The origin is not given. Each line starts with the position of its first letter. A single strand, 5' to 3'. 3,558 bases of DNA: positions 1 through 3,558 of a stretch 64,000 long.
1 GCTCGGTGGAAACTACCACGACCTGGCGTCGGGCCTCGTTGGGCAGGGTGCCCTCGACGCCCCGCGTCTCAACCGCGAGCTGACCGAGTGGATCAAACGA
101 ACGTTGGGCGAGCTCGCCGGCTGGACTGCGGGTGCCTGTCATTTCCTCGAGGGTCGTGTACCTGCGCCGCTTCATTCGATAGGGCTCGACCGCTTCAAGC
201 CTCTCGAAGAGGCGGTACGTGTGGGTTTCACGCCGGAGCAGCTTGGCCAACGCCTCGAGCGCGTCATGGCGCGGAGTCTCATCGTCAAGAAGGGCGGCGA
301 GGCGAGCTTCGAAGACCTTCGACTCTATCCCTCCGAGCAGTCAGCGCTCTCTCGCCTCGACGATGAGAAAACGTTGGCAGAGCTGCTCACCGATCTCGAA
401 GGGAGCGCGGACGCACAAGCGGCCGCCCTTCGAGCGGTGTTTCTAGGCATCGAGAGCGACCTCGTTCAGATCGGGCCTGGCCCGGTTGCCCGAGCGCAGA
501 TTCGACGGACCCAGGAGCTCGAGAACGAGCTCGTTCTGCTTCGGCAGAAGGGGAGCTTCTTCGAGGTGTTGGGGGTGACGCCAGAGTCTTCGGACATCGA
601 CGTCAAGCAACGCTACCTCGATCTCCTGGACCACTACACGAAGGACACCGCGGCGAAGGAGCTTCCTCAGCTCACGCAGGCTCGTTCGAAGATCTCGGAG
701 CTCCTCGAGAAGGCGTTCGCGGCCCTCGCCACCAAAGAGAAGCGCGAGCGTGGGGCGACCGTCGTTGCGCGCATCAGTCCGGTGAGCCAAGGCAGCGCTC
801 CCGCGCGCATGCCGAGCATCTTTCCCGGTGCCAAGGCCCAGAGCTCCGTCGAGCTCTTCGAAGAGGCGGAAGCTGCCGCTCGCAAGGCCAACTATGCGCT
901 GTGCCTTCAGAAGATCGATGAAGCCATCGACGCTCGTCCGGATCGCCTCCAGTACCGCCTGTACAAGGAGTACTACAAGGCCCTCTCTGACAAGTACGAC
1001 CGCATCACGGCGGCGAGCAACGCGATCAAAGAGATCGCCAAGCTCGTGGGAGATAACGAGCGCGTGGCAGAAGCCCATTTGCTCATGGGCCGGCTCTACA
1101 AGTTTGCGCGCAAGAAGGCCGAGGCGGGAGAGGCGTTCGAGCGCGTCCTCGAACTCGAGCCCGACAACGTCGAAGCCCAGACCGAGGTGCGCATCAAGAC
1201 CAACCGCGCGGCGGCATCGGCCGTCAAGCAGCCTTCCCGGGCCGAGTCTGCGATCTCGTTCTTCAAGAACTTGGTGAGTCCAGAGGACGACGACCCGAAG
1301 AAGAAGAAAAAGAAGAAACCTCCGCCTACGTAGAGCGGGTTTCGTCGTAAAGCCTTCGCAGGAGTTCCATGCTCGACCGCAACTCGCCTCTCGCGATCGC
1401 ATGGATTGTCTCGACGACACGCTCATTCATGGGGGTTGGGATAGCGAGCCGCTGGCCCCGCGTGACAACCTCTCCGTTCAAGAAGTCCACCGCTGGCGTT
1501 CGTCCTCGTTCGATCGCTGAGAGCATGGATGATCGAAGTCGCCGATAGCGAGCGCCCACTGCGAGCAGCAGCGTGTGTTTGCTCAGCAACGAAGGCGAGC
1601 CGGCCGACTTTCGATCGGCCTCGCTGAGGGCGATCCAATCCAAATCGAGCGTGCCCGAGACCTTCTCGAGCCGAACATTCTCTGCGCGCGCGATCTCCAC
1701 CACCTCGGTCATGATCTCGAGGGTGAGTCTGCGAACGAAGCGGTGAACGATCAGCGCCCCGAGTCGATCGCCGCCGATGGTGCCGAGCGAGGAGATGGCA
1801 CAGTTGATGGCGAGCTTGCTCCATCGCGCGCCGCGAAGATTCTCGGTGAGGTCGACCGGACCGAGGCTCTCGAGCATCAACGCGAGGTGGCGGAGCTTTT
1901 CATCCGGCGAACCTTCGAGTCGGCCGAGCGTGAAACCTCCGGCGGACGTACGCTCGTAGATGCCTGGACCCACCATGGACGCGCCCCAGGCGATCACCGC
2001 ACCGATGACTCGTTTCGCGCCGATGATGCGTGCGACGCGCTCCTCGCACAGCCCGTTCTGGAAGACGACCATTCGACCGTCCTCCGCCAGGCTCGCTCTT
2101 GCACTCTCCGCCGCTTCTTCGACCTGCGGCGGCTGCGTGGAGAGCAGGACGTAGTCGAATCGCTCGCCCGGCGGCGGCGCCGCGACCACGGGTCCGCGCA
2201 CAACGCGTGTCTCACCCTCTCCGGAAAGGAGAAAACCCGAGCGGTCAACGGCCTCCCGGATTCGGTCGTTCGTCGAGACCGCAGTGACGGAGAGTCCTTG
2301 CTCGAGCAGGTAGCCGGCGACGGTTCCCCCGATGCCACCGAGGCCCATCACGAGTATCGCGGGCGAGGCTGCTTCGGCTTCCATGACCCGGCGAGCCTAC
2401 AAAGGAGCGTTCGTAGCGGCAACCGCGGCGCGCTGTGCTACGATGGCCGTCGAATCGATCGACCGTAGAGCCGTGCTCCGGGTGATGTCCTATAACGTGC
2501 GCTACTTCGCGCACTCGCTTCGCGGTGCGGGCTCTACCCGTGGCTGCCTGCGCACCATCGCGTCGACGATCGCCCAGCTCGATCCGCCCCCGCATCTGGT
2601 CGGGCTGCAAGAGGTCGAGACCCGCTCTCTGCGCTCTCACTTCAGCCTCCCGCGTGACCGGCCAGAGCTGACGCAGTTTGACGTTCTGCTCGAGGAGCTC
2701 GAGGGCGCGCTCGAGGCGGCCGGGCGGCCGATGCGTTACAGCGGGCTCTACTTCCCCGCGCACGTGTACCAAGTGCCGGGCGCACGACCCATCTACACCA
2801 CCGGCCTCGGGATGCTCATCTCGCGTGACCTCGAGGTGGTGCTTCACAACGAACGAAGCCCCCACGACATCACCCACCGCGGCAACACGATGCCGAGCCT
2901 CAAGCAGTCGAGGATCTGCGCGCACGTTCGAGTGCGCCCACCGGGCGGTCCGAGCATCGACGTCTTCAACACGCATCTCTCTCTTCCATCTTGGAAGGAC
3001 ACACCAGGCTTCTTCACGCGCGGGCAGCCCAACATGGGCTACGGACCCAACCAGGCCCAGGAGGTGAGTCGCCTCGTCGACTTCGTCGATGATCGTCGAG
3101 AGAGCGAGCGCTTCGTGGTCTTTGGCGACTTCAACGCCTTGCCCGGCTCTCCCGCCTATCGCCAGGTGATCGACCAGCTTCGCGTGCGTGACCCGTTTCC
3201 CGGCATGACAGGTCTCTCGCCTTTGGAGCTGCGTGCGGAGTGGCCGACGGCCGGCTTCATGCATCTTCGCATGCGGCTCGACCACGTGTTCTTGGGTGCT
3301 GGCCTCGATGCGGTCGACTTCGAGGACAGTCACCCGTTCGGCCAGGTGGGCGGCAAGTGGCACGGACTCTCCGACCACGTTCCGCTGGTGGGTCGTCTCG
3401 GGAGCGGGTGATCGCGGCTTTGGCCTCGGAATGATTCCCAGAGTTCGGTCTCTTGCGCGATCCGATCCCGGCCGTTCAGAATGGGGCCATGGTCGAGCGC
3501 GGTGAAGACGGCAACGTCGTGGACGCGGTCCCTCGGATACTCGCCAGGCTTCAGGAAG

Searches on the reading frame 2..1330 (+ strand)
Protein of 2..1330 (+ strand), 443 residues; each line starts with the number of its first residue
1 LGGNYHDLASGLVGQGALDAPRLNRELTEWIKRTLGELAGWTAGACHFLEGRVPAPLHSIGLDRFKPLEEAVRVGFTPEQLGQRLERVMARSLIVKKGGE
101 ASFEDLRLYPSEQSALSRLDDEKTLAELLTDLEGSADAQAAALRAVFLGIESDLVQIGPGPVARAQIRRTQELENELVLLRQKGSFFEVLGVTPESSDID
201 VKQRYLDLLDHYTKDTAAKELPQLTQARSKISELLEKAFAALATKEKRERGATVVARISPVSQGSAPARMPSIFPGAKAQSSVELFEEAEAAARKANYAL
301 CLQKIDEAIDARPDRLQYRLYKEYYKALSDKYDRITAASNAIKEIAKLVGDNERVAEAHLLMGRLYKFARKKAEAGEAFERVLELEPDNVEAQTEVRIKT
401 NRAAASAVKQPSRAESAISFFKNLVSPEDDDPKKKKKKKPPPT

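Call 55: search_protein_families(library=pfam, proteins=[window:2-1330:+], max_evalue=0.0001)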
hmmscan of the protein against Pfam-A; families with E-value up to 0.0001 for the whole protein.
window:2-1330:+ (443 aa): 1 family
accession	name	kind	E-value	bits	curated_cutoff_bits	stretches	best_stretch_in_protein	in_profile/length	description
PF07719.23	TPR_2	-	2.4e-05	24.6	27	0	356-389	1-34/34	Tetratricopeptide repeat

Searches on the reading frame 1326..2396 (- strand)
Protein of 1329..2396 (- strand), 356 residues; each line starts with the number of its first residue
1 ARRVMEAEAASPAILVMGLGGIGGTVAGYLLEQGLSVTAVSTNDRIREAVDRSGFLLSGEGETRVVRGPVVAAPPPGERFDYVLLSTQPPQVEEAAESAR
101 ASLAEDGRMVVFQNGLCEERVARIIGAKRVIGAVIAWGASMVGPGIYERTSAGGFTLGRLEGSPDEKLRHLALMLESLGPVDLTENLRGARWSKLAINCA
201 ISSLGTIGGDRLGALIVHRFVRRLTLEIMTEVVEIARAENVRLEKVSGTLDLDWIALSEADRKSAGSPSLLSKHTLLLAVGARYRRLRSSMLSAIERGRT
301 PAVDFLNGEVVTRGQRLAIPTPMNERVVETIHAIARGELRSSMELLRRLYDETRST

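Call 55: search_protein_families(library=pfam, proteins=[window:1329-2396:-], max_evalue=0.0001)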
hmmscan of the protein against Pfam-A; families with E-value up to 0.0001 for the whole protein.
window:1329-2396:- (356 aa): 2 families
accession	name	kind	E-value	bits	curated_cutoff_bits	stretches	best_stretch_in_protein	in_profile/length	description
PF02558.23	ApbA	-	8.4e-24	84.3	22.2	1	14-161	1-149/150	Ketopantoate reductase PanE/ApbA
PF08546.17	ApbA_C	-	3.3e-23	82.8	22.7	1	186-334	1-124/125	Ketopantoate reductase PanE/ApbA C terminal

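Call 73: find_encoding_contigs(protein=window:1326-2384:-, flank=10000, max_places=4)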
Protein window:1326-2384:- (352 aa): 17 contigs read that carry it; 4 places shown.
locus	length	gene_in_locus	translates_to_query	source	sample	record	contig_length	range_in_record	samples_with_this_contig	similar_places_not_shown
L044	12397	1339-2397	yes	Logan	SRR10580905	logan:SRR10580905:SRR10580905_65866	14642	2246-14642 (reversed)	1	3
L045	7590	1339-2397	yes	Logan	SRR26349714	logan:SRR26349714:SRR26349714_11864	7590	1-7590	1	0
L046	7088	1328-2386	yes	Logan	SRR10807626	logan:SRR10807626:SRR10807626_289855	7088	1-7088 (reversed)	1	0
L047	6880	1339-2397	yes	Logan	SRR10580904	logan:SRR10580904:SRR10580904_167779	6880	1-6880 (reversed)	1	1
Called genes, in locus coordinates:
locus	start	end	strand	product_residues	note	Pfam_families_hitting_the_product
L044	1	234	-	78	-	?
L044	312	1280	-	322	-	PF03372:Exo_endo_phos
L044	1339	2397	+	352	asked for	PF02558:ApbA, PF08546:ApbA_C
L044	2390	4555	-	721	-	-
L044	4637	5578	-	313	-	-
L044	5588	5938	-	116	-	-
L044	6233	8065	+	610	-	PF00501:AMP-binding, PF23024:AMP-dom_DIP2-like (weak)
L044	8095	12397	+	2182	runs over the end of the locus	?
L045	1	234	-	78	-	?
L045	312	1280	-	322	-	PF03372:Exo_endo_phos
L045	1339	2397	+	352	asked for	PF02558:ApbA, PF08546:ApbA_C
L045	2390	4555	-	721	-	-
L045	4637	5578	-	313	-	-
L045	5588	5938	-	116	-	-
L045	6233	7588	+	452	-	?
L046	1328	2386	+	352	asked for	PF02558:ApbA, PF08546:ApbA_C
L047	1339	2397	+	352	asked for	PF02558:ApbA, PF08546:ApbA_C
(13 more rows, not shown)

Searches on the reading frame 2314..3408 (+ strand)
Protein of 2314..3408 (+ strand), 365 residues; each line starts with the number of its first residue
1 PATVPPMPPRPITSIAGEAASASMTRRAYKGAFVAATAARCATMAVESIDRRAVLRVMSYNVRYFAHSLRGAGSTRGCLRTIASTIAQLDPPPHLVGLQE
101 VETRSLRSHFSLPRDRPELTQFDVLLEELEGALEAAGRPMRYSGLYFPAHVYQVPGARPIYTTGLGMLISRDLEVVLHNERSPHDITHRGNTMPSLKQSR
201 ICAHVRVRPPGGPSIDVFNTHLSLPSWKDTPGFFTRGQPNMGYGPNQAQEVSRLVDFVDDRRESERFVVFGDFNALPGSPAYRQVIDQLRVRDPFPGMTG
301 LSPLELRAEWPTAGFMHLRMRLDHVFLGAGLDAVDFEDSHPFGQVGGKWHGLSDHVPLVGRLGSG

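Call 55: search_protein_families(library=pfam, proteins=[window:2314-3408:+], max_evalue=0.0001)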
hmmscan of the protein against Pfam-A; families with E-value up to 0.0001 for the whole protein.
window:2314-3408:+ (365 aa): 1 family
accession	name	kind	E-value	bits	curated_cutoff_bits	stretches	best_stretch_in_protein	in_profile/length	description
PF03372.29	Exo_endo_phos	-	4.3e-17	63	24.5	1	58-355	1-225/225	Endonuclease/Exonuclease/phosphatase family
